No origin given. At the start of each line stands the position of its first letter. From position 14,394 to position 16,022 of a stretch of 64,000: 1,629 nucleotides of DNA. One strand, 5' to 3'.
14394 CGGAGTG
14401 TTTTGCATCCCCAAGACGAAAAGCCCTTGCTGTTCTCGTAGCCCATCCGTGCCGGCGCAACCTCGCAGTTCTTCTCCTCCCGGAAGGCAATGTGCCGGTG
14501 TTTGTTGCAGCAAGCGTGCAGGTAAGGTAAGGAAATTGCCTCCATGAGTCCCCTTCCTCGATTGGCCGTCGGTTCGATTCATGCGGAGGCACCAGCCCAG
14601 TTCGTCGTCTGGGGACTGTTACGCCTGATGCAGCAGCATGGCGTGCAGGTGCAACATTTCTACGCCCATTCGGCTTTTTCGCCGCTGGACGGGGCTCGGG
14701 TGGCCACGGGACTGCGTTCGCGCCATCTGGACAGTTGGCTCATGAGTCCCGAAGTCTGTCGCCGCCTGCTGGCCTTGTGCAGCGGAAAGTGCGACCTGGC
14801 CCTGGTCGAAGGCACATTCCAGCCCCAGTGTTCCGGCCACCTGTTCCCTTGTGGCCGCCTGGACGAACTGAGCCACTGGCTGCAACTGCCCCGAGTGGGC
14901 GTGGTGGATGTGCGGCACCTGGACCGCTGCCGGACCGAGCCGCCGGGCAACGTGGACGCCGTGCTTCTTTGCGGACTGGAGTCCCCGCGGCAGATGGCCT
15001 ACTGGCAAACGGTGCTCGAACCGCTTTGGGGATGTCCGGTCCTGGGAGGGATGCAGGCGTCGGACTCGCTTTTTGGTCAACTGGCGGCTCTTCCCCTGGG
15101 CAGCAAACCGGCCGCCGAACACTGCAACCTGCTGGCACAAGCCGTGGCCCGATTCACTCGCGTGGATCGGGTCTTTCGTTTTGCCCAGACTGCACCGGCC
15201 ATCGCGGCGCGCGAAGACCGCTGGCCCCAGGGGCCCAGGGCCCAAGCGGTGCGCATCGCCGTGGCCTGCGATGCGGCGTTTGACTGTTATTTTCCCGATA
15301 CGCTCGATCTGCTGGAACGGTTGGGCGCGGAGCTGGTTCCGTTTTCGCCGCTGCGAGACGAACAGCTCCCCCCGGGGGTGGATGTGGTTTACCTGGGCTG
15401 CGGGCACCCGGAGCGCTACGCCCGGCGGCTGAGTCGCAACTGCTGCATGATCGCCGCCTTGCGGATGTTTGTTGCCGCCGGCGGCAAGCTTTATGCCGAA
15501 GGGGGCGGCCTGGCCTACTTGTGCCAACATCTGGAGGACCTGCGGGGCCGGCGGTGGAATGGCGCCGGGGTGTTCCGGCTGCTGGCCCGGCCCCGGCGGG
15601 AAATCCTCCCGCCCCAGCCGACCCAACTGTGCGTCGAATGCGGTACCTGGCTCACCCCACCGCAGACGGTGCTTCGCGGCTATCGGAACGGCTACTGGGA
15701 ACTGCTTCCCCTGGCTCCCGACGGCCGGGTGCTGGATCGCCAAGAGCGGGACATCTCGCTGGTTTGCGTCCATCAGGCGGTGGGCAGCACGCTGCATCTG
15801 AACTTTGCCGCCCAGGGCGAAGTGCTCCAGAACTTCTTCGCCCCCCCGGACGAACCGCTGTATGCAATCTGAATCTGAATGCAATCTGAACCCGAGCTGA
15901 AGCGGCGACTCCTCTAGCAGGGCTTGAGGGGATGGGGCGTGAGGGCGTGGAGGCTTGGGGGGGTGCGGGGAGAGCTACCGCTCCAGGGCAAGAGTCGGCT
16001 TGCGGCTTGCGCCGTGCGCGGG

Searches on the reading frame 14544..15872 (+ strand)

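Call 77: search_protein_families(library=pfam, proteins=[window:14544-15872:+], max_evalue=0.00001)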
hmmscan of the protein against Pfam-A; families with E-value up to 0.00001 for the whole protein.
window:14544-15872:+ (442 aa): 1 family
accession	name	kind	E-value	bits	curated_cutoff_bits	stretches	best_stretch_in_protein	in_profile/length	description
PF07685.20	GATase_3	-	7.9e-17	61.9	27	1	237-346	1-113/196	CobB/CobQ-like glutamine amidotransferase domain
